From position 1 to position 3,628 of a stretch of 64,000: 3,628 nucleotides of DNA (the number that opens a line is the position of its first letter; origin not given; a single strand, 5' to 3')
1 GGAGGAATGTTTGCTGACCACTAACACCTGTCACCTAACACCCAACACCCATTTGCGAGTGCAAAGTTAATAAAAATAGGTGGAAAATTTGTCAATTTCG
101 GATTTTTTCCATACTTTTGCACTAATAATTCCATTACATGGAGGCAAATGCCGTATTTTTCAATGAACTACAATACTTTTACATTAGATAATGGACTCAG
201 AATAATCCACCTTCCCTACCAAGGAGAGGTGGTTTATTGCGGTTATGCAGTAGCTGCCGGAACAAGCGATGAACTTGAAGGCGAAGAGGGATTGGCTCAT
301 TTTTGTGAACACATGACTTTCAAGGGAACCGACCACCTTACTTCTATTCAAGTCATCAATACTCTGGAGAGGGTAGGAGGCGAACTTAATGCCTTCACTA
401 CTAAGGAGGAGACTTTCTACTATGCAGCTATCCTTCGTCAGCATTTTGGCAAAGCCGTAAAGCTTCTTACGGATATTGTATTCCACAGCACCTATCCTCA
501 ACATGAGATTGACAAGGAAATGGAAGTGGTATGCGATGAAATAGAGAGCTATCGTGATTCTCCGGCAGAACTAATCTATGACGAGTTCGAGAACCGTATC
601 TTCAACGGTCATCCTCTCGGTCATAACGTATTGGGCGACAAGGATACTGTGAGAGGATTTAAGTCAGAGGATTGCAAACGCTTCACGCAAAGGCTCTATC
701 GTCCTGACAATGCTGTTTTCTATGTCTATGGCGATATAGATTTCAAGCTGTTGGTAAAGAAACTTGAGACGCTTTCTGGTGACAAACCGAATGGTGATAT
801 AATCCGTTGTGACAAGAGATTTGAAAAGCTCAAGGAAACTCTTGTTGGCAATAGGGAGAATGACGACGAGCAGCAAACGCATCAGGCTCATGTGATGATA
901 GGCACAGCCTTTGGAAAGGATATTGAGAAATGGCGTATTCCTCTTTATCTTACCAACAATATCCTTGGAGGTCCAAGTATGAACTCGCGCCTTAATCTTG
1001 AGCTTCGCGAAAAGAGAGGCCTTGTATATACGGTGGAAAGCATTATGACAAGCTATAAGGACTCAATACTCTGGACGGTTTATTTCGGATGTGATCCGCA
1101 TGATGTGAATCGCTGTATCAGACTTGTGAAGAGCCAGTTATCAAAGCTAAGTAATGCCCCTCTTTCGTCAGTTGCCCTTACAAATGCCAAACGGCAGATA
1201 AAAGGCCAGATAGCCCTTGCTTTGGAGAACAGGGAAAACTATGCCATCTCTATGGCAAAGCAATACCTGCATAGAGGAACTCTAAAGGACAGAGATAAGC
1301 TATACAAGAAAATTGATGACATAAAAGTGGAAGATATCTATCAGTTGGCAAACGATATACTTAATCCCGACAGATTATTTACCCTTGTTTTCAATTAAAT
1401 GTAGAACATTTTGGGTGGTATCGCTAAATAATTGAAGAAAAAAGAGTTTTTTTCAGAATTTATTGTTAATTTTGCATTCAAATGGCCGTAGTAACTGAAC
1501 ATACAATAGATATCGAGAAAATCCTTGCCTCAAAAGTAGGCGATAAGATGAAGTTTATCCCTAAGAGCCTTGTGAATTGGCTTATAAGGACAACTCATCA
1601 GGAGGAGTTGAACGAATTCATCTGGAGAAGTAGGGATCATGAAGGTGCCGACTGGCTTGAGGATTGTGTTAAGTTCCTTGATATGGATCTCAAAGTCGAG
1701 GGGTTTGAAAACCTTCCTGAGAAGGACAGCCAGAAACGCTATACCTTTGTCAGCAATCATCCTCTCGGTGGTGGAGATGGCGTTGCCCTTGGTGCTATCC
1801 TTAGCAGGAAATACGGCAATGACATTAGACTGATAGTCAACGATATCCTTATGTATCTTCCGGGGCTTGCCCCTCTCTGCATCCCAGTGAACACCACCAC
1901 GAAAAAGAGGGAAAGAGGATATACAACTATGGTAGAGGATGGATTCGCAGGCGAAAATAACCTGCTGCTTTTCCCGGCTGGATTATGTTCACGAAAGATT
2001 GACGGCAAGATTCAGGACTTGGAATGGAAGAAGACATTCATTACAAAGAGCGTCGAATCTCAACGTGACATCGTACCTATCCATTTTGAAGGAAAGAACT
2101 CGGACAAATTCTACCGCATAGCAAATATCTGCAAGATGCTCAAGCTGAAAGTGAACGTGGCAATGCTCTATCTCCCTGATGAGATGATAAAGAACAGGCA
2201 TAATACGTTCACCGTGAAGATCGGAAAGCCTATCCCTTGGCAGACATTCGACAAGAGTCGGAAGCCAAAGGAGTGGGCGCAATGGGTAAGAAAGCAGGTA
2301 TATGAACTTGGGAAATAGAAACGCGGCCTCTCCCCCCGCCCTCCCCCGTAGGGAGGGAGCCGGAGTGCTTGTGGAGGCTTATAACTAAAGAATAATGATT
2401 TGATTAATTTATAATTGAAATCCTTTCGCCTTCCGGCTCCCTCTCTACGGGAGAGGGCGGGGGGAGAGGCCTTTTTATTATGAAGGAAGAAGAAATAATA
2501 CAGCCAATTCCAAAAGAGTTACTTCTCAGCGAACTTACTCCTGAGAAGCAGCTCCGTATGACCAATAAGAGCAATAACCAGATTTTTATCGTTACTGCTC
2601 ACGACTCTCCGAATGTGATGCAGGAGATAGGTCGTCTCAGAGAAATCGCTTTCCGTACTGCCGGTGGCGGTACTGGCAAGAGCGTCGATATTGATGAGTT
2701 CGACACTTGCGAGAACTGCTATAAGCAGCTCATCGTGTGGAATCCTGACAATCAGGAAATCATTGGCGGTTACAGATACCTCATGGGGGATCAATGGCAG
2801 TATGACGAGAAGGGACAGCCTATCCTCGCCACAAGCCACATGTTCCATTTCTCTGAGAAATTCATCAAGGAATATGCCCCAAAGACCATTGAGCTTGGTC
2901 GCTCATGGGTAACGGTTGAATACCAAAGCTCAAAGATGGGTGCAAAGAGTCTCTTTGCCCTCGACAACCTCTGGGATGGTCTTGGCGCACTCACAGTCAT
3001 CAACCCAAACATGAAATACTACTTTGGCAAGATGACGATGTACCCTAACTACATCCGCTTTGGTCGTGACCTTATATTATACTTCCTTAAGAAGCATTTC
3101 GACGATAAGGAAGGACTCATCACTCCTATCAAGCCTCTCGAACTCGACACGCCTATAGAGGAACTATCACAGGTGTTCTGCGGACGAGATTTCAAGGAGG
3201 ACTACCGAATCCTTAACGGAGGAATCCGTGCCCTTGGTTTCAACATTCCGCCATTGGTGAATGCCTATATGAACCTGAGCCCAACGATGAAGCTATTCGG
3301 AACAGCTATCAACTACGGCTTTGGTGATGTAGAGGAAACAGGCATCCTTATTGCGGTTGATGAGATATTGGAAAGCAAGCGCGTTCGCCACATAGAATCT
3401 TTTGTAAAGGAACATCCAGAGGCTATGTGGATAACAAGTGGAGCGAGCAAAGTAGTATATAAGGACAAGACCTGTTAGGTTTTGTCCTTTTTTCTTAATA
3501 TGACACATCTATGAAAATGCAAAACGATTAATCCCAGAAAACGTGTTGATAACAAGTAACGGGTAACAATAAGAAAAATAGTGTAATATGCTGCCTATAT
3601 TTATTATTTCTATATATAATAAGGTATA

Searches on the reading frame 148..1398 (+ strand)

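Call 10: search_protein_families(library=pfam, proteins=[window:148-1398:+])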
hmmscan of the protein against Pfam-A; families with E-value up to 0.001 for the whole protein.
window:148-1398:+ (416 aa): 2 families
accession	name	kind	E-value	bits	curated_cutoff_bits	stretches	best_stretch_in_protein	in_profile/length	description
PF00675.25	Peptidase_M16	-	6.3e-30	104.5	22.3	1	27-164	11-148/149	Insulinase (Peptidase family M16)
PF05193.26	Peptidase_M16_C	-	1.5e-27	97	23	1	173-350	4-180/181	Peptidase M16 inactive domain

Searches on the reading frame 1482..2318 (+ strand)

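Call 10: search_protein_families(library=pfam, proteins=[window:1482-2318:+])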
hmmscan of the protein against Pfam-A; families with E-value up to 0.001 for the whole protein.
window:1482-2318:+ (278 aa): 2 families
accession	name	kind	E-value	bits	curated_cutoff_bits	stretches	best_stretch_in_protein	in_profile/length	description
PF19576.4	Acyltransf_2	-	9.6e-64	215.3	27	1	14-276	2-259/266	Acyltransferase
PF01553.26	Acyltransferase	-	2.5e-07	31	23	1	70-201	2-130/132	Acyltransferase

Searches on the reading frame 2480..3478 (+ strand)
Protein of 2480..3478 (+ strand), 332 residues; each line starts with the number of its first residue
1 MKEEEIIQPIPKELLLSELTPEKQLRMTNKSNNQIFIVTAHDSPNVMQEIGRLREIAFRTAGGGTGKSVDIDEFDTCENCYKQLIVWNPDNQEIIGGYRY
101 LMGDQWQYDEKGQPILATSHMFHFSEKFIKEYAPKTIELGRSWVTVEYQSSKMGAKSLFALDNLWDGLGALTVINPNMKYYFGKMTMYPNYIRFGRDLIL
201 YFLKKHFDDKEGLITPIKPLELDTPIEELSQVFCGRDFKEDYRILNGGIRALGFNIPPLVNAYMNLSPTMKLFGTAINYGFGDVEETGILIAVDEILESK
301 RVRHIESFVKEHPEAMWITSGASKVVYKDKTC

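Call 10: search_protein_families(library=pfam, proteins=[window:2480-3478:+])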
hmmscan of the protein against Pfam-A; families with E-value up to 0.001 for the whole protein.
window:2480-3478:+ (332 aa): 1 family
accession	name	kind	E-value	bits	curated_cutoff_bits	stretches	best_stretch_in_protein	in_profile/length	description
PF13444.12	Acetyltransf_5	-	1.3e-13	52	22.4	1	53-153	1-96/102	Acetyltransferase (GNAT) domain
